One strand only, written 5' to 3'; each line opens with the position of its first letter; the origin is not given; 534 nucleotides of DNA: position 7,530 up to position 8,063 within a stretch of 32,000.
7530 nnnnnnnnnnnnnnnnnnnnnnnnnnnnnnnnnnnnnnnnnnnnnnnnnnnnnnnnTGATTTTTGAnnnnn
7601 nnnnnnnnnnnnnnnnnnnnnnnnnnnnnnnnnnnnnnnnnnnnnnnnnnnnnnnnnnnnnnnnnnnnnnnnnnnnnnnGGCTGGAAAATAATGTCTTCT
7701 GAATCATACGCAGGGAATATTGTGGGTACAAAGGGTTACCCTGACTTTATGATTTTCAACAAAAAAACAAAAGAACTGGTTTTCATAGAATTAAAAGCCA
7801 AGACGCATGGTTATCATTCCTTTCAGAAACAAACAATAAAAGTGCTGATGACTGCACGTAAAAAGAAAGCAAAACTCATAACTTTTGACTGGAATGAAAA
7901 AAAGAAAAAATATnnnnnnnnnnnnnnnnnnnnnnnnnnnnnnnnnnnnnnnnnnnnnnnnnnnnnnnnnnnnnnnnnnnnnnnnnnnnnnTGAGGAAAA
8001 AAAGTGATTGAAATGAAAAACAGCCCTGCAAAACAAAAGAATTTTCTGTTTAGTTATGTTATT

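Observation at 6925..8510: Uncharacterised four-gene operon: two small membrane proteins, a VRR-NUC/Hjc-like nuclease and an Nmad2-like protein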

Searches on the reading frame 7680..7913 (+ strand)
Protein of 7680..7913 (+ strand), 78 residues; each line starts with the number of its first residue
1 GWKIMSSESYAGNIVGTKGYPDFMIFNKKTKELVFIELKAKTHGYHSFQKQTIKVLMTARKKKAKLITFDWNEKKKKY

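Call 67: find_related_loci(query=A6, collection=metagenome_contigs, flank=6000)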
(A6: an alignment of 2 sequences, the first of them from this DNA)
Query A6 (78 aa) in metagenome_contigs; peptide patterns used: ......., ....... (x = any residue, [..] = any of these).
600 stretches matched a pattern (row limit reached: there are more); 1 encode a relative of the query (tblastn E <= 1e-3); 1 distinct loci.
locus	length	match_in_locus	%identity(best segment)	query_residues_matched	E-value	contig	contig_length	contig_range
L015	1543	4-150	55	18-66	2e-18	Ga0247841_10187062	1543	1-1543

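Call 70: search_protein_families(library=pfam, proteins=[L015:295-678:+], max_evalue=0.05)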
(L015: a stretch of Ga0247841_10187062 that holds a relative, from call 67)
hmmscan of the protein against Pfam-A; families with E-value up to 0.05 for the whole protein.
L015:295-678:+ (128 aa): 0 families

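Call 75: search_protein_families(library=padloc, proteins=[L015:295-678:+], max_evalue=0.01)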
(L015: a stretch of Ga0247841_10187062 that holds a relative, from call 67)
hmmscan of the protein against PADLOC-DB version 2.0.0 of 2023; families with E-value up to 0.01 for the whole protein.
L015:295-678:+ (128 aa): 0 families

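Call 89: search_protein_families(library=phrogs, proteins=[L015:295-678:+], max_evalue=0.01)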
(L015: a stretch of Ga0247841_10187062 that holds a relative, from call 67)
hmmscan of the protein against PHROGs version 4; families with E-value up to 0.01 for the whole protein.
L015:295-678:+ (128 aa): 0 families

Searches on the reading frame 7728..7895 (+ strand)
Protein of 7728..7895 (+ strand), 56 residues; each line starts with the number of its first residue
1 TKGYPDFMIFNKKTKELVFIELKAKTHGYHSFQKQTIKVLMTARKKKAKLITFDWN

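Call 92: find_related_loci(query=A8, collection=viral_contigs, flank=6000)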
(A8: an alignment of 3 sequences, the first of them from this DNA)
Query A8 (56 aa) in viral_contigs; peptide patterns used: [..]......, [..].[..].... (x = any residue, [..] = any of these).
510 stretches matched a pattern, but none encodes a relative of the query by tblastn (E <= 1e-3).
